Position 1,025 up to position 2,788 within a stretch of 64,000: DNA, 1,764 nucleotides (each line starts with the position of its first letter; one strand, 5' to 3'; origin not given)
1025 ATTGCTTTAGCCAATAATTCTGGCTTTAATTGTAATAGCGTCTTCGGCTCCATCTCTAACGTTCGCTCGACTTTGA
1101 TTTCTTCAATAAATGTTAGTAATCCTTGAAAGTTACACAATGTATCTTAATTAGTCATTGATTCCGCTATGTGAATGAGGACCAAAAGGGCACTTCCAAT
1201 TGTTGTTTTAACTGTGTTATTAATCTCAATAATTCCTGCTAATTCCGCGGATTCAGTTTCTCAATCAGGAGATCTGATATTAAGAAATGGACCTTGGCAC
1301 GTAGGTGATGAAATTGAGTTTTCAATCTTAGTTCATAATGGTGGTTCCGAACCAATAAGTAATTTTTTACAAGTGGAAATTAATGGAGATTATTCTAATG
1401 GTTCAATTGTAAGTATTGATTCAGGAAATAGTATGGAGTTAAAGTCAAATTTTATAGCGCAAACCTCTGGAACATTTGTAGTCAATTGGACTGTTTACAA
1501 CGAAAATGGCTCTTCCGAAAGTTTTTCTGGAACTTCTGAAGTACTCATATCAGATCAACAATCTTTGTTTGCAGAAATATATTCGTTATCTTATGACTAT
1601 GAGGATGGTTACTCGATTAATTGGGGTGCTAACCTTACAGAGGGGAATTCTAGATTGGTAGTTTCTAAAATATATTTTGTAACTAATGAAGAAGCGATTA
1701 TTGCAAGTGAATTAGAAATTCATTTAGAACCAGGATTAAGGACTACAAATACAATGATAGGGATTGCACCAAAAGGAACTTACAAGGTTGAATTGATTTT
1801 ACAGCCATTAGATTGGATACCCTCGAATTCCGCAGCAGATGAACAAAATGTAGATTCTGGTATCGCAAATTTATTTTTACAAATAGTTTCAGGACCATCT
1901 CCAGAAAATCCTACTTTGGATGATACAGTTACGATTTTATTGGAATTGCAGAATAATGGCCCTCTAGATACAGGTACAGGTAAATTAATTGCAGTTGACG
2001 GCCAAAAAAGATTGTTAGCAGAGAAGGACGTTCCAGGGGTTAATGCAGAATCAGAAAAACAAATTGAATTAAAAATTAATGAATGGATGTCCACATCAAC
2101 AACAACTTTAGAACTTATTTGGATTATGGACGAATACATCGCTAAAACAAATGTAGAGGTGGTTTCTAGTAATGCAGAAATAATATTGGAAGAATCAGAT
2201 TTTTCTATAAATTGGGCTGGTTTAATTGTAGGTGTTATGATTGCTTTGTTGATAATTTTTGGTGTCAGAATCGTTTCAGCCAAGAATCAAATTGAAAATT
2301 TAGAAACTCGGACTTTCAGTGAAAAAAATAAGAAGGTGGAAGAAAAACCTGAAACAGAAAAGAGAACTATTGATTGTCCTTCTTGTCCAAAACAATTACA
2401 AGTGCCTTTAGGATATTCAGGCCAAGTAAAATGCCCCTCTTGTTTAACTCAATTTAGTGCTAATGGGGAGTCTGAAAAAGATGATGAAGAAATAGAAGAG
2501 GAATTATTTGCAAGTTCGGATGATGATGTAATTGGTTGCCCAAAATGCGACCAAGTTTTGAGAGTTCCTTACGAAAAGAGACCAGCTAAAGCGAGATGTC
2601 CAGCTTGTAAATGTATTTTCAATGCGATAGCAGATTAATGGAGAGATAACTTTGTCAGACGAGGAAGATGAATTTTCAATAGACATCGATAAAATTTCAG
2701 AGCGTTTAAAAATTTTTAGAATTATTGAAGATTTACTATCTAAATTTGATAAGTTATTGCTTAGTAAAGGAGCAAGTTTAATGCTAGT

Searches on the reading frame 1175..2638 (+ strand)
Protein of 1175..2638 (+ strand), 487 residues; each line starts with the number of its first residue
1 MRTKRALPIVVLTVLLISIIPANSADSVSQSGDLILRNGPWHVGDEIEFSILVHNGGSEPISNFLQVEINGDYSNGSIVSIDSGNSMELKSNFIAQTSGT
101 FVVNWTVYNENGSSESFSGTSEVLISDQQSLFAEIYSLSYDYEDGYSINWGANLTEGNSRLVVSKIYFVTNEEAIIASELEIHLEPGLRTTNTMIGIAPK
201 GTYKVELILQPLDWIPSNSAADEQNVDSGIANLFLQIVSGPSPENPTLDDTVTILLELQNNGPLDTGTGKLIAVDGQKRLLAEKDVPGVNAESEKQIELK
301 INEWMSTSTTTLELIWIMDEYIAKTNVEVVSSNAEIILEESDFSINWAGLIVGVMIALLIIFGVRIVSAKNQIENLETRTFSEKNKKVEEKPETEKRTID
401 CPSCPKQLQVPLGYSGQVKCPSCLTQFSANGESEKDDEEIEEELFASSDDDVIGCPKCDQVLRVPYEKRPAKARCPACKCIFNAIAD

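Call 30: search_protein_families(library=pfam, proteins=[window:1175-2638:+], max_evalue=0.001)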
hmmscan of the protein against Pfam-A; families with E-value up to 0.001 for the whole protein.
window:1175-2638:+ (487 aa): 2 families
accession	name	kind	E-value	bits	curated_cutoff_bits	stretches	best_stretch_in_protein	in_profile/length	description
PF07705.17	CARDB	-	1.4e-05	25.7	22.7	0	41-112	15-88/101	CARDB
PF01485.27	IBR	-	0.00097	19.6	24.3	0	442-482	8-51/65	IBR domain, a half RING-finger domain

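Call 73: search_protein_families(library=ncbifam, proteins=[window:1175-2638:+], max_evalue=0.01)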
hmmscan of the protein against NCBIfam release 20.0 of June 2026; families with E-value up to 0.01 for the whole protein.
window:1175-2638:+ (487 aa): 2 families
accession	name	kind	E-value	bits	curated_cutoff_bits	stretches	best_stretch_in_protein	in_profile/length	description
TIGR01451.2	B_ant_repeat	repeat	0.00071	19.5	24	0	42-63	9-30/53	DUF11 type repeat protein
NF011683.0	PRK15103.1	equivalog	0.0058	15.7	562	0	449-482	7-40/421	membrane integrity-associated transporter subunit PqiA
